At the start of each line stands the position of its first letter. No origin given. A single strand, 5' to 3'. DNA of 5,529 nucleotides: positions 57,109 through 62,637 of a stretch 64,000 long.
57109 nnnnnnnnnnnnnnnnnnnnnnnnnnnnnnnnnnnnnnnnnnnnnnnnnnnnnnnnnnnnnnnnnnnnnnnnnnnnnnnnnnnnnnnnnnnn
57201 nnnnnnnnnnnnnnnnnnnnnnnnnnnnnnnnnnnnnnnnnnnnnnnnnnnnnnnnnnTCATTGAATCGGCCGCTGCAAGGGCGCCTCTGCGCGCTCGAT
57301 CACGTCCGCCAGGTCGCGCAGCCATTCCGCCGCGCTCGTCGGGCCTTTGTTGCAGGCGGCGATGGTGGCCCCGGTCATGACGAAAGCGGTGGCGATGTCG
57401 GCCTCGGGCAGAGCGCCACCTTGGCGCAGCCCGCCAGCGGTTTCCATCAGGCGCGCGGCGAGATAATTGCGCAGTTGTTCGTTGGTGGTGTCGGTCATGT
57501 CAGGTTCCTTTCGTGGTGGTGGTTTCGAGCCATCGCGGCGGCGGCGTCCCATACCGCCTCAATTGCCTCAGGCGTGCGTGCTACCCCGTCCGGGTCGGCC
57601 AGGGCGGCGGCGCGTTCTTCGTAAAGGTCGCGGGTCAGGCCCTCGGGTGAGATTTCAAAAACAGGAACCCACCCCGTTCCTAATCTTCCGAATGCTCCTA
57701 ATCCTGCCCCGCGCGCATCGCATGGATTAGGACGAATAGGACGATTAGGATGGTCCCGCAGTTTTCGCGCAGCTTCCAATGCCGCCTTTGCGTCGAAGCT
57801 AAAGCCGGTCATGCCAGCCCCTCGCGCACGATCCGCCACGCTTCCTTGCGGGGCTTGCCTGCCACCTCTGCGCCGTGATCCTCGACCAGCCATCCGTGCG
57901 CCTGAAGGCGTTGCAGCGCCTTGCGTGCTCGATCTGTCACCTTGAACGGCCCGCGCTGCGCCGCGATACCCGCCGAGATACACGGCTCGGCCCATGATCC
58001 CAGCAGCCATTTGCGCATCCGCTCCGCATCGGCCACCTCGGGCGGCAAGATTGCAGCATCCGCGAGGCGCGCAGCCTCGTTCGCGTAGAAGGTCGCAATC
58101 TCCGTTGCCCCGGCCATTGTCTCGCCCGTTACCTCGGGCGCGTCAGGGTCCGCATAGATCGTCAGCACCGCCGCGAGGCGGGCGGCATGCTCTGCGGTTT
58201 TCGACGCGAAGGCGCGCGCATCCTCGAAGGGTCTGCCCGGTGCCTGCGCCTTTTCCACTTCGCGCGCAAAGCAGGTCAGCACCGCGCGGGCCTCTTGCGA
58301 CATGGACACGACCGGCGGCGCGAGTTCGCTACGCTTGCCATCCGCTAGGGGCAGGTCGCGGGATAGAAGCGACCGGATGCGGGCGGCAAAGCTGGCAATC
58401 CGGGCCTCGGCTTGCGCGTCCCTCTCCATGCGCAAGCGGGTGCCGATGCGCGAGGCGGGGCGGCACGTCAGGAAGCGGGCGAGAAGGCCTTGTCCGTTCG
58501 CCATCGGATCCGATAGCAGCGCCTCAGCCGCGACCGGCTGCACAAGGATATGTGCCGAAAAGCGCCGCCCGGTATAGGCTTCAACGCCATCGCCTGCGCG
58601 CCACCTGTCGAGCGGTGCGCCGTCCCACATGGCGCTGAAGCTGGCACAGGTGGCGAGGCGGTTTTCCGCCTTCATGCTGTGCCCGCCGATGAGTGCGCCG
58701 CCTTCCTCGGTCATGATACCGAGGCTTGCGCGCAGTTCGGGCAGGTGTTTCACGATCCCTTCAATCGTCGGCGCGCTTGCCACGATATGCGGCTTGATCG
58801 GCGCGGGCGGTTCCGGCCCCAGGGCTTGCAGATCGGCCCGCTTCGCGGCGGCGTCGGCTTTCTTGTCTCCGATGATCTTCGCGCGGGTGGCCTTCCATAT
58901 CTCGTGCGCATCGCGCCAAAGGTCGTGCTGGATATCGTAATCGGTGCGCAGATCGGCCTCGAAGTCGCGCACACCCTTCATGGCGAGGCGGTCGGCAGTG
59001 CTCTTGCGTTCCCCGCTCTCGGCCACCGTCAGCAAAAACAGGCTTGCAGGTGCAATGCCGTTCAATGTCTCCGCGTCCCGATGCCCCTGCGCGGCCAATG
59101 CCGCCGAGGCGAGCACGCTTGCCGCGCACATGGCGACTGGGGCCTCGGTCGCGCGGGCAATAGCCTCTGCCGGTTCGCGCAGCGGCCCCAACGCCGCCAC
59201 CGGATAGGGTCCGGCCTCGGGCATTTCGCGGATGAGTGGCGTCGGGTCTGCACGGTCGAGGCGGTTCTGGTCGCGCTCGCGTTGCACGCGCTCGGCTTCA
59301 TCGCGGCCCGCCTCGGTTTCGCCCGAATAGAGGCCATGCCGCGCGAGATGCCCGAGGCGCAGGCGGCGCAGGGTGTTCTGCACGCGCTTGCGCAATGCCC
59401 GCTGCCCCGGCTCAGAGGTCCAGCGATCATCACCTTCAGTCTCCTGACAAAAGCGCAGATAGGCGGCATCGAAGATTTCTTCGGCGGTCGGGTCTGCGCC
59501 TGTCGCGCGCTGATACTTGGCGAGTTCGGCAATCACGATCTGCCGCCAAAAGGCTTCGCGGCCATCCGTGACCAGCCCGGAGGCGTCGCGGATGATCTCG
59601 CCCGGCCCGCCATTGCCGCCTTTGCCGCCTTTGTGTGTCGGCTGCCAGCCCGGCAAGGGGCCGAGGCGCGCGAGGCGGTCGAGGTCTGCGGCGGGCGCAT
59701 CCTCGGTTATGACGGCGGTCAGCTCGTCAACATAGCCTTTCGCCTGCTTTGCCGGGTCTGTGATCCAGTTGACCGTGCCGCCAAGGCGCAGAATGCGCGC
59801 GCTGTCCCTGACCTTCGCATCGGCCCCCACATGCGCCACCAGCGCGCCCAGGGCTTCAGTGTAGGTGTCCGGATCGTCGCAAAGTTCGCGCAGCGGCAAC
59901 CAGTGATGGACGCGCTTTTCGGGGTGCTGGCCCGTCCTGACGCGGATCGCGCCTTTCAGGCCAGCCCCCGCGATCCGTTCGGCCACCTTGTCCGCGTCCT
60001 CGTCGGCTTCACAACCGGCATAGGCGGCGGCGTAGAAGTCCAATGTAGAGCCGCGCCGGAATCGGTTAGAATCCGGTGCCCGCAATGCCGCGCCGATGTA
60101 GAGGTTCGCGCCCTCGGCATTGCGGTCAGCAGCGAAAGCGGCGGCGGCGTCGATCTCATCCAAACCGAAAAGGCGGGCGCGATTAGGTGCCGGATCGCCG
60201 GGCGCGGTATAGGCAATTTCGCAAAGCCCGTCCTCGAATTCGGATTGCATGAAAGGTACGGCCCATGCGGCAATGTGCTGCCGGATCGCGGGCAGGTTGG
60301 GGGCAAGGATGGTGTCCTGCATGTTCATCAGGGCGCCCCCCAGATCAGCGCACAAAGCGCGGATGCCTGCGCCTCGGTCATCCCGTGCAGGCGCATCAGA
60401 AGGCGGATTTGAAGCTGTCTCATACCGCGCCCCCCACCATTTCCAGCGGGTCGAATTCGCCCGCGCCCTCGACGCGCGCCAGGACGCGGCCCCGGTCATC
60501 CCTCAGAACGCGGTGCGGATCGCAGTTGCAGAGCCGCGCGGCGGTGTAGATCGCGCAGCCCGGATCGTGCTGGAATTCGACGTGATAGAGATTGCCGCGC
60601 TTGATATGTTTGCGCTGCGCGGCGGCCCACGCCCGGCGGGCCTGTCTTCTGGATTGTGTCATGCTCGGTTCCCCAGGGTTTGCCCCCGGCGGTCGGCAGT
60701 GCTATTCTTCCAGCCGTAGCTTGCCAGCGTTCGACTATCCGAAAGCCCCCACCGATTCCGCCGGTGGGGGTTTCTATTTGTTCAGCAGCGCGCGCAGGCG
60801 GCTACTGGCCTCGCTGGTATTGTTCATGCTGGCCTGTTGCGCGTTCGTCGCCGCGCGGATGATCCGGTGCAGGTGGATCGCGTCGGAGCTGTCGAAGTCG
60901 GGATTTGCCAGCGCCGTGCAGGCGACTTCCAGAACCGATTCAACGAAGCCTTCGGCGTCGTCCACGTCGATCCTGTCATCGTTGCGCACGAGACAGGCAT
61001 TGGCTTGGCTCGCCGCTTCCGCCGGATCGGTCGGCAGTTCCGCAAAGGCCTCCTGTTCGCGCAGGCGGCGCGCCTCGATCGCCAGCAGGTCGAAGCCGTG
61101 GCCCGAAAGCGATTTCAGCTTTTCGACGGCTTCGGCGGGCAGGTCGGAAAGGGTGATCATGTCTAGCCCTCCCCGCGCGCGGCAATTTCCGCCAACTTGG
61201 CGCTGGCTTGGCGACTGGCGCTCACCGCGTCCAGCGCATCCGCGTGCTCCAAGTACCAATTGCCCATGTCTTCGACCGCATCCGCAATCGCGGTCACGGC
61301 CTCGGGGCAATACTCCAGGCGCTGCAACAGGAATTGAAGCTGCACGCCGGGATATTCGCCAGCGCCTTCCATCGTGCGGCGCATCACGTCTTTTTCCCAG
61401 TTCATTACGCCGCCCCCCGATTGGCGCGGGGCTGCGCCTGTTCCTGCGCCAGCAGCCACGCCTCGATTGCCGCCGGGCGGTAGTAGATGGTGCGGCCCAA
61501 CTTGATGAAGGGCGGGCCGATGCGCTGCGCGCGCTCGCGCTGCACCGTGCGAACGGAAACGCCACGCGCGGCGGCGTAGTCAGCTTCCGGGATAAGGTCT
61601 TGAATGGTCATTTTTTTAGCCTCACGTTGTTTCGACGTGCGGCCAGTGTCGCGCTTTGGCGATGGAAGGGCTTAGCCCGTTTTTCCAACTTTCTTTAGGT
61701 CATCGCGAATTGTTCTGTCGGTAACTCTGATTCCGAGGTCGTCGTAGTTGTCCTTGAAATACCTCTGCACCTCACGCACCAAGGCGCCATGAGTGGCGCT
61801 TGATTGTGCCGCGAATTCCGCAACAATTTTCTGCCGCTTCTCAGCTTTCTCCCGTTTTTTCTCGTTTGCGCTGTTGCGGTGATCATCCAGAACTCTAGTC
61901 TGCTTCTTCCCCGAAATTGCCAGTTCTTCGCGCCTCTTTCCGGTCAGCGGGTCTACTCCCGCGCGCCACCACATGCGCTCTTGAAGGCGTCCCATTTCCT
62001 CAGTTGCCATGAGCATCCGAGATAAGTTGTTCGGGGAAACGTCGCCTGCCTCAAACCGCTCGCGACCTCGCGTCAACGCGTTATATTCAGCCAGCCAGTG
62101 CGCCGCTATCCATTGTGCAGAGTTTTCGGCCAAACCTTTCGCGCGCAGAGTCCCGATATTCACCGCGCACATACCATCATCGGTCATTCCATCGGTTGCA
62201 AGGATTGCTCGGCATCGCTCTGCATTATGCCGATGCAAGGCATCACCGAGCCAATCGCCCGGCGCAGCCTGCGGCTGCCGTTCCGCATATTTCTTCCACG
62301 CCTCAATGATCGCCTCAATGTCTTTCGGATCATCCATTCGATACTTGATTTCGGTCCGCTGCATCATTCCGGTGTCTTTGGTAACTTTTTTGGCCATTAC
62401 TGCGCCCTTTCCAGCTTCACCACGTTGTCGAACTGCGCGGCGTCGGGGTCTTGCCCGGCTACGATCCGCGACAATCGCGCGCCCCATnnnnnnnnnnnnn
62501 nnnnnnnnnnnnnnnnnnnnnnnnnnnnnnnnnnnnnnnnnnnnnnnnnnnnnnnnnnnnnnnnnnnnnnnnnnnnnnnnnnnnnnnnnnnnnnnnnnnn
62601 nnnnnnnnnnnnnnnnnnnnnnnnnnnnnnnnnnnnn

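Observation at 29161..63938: Intact nutrient-scavenging phage-satellite-like island in an alphaproteobacterium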

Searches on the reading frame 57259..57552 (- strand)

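Call 11: search_protein_families(library=pfam, proteins=[window:57259-57552:-], max_evalue=0.01)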
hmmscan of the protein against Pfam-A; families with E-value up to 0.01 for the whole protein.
window:57259-57552:- (97 aa): 0 families

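Call 82: search_protein_families(library=pfam, proteins=[window:57259-57552:-], max_evalue=1)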
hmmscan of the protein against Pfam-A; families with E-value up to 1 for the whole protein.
window:57259-57552:- (97 aa): 1 family
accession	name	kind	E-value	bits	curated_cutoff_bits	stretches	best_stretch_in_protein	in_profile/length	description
PF16386.10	DUF4995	-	0.12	12.8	28.4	1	55-85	7-37/73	Domain of unknown function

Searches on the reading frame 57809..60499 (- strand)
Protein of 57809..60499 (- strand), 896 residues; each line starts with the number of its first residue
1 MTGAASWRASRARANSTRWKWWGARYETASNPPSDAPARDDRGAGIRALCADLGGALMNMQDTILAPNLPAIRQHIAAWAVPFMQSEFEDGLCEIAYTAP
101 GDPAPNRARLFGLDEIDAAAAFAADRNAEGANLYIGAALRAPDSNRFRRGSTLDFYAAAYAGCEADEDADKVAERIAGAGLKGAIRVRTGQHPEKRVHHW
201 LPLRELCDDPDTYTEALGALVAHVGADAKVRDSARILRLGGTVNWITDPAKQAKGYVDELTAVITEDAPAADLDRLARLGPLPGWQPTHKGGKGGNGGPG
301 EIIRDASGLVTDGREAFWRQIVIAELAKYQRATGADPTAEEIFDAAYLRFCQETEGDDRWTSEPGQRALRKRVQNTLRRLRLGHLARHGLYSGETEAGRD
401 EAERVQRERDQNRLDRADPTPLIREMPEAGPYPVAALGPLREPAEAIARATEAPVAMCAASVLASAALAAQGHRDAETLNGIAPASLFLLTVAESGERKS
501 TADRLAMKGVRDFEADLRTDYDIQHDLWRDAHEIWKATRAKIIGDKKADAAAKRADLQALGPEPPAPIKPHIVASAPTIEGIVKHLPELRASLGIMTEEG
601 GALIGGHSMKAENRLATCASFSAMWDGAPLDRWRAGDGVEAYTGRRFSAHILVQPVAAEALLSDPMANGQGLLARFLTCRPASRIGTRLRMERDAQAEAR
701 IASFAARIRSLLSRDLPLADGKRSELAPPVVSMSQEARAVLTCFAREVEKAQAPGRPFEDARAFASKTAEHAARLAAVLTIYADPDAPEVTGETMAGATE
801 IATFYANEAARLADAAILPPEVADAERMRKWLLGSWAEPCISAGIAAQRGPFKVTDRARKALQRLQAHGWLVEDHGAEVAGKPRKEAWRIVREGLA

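Call 10: search_protein_families(library=pfam, proteins=[window:57809-60499:-], max_evalue=0.01)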
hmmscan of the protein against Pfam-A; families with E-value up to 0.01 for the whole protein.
window:57809-60499:- (896 aa): 1 family
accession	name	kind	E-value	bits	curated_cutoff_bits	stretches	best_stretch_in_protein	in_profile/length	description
PF13148.11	DUF3987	-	3.8e-82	276.8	27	1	453-814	2-363/364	Protein of unknown function (DUF3987)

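Call 12: search_protein_families(library=phrogs, proteins=[window:57809-60499:-], max_evalue=0.001)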
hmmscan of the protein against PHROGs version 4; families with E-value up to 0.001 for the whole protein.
window:57809-60499:- (896 aa): 2 families
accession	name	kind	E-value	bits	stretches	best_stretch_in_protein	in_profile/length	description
phrog_2373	-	DNA, RNA and nucleotide metabolism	8.3e-45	154.4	1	416-817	41-436/515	DNA helicase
phrog_3022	-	DNA, RNA and nucleotide metabolism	1.6e-06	27.8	1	671-829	553-701/788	DNA primase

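Call 32: find_related_loci(query=window:57809-60499:-, collection=genome_contigs, flank=10000)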
Query window:57809-60499:- (896 aa) in genome_contigs; peptide patterns used: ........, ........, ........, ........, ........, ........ (x = any residue, [..] = any of these).
129 stretches matched a pattern; 18 encode a relative of the query (tblastn E <= 1e-3); 18 distinct loci.
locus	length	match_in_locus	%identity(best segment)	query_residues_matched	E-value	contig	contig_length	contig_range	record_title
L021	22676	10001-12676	85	1-893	0e+0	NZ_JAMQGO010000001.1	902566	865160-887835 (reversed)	Lutimaribacter degradans strain EGI FJ00013 NODE_1_length_902566_cov_345.456710, whole genome shotgun sequence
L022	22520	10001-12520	86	54-893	0e+0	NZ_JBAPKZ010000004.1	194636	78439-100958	Roseovarius sp. D0-M9 Scaffold4, whole genome shotgun sequence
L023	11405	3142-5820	85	1-893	0e+0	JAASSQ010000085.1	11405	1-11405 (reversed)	MAG: Roseovarius sp. isolate KhS_metabat.15 KhS_C2564, whole genome shotgun sequence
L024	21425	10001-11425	91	419-893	0e+0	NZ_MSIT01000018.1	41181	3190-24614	Salibaculum halophilum strain WDS1C4 contig18, whole genome shotgun sequence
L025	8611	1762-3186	89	419-893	0e+0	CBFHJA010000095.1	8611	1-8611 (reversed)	MAG: uncultured Aliishimia sp. isolate AGTU_285_bin_16_strict genome assembly, contig: AGTU_285_bin_16_strict_c98, whole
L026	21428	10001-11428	89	418-893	0e+0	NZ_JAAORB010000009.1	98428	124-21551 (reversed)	Roseovarius gahaiensis strain GH877 scaffold9, whole genome shotgun sequence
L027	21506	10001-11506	83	404-893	0e+0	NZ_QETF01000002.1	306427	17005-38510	Salibaculum griseiflavum strain WDS4C29 contig2, whole genome shotgun sequence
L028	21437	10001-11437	86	415-893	0e+0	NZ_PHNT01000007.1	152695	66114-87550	Roseovarius salinarum strain N53 contig7, whole genome shotgun sequence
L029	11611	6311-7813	88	404-893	0e+0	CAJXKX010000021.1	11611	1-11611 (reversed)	MAG TPA_asm: uncultured Roseovarius sp. isolate SRR6201692_bin.19_MetaBAT_v2.12.1_MAG genome assembly, contig: NODE_992_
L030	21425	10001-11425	91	419-893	0e+0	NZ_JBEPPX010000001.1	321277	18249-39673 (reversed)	Roseovarius sp. MBR-78 Ga0505396_01, whole genome shotgun sequence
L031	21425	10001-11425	82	419-893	0e+0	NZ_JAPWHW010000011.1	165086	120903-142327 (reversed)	Roseovarius sp. ZX-A-9 NODE_11_length_165086_cov_189.988746, whole genome shotgun sequence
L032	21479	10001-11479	79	406-893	0e+0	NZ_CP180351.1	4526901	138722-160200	MAG: Marivita sp. isolate tig00000067 chromosome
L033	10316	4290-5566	87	469-893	0e+0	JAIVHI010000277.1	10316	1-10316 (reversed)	MAG: Loktanella sp. isolate MAG5 MTG5_10138, whole genome shotgun sequence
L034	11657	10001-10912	76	590-881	2e-136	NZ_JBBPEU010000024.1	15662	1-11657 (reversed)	Shimia sp. SDUM112013 scaffold_24_length=15663, whole genome shotgun sequence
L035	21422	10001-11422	66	419-892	0e+0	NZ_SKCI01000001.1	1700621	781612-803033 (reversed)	Marimonas lutisalis strain GH1-19 contig1, whole genome shotgun sequence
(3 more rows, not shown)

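Call 64: find_related_loci(query=window:57809-60499:-, collection=viral_contigs, flank=10000)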
Query window:57809-60499:- (896 aa) in viral_contigs; peptide patterns used: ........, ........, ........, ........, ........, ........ (x = any residue, [..] = any of these).
12 stretches matched a pattern, but none encodes a relative of the query by tblastn (E <= 1e-3).

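Call 82: search_protein_families(library=pfam, proteins=[L021:15481-15720:+, L021:15800-16330:-, L033:7732-8121:+], max_evalue=1)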
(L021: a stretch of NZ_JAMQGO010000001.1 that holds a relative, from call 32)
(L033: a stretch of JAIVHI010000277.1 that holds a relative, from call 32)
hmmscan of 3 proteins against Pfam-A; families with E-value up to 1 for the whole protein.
L021:15481-15720:+ (79 aa): 1 family
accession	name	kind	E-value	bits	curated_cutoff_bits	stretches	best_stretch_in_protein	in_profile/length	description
PF13729.12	TraF_2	-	0.048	13.3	25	1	13-74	32-84/264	F plasmid transfer operon, TraF, protein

L021:15800-16330:- (176 aa): 3 families
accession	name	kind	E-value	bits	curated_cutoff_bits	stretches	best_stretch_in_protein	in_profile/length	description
PF13975.11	gag-asp_proteas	-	1.9e-06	28.8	28.2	1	68-148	12-91/92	gag-polyprotein putative aspartyl protease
PF13650.11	Asp_protease_2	-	2.7e-06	28.4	24.3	1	68-146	12-90/90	Aspartyl protease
PF00077.25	RVP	-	0.01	16.6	20.7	1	66-149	16-95/101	Retroviral aspartyl protease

L033:7732-8121:+ (129 aa): 2 families
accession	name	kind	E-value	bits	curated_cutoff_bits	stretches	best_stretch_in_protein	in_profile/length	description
PF05119.17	Terminase_4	-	0.0069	17.2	24.7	0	48-83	1-39/98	Phage terminase, small subunit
PF25673.1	Terminase_7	-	0.14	12.6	27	1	63-111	62-109/139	Phage terminase small subunit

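Call 83: search_solved_structures(query=window:57809-60499:-, max_evalue=0.01)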
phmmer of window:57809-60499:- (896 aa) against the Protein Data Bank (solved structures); distinct sequences matched with E-value up to 0.01: 0.

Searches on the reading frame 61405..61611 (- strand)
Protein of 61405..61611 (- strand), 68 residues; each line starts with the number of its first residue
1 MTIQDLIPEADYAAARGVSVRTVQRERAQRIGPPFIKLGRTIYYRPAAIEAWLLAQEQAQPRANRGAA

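Call 11: search_protein_families(library=pfam, proteins=[window:61405-61611:-], max_evalue=0.01)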
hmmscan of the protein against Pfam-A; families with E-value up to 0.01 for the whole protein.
window:61405-61611:- (68 aa): 1 family
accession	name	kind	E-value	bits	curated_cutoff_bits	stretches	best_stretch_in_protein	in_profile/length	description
PF12728.13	HTH_17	-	4.9e-07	30.4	27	1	17-56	12-50/51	Helix-turn-helix domain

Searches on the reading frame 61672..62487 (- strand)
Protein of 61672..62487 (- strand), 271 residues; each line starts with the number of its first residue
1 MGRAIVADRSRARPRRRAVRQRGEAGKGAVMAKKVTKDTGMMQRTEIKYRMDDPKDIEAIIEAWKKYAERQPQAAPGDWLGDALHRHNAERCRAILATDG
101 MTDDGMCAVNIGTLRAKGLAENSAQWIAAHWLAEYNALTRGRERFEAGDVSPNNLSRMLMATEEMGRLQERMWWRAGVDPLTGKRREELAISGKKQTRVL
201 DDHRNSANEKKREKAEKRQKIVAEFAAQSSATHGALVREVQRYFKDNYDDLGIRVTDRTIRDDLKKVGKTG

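Call 10: search_protein_families(library=pfam, proteins=[window:61672-62487:-], max_evalue=0.01)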
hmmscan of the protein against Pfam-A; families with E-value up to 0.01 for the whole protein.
window:61672-62487:- (271 aa): 0 families

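Call 12: search_protein_families(library=phrogs, proteins=[window:61672-62487:-], max_evalue=0.001)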
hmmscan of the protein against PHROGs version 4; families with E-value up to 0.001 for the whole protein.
window:61672-62487:- (271 aa): 0 families

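Call 77: search_protein_families(library=padloc, proteins=[window:61672-62487:-], max_evalue=0.001)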
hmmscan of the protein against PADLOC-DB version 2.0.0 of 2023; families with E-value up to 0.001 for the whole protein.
window:61672-62487:- (271 aa): 0 families

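Call 82: search_protein_families(library=pfam, proteins=[window:61672-62487:-], max_evalue=1)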
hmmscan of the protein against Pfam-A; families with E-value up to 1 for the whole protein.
window:61672-62487:- (271 aa): 1 family
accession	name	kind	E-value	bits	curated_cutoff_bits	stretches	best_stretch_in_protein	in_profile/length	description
PF03433.18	EspA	-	0.011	16.1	23.4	1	205-270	60-120/180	EspA-like secreted protein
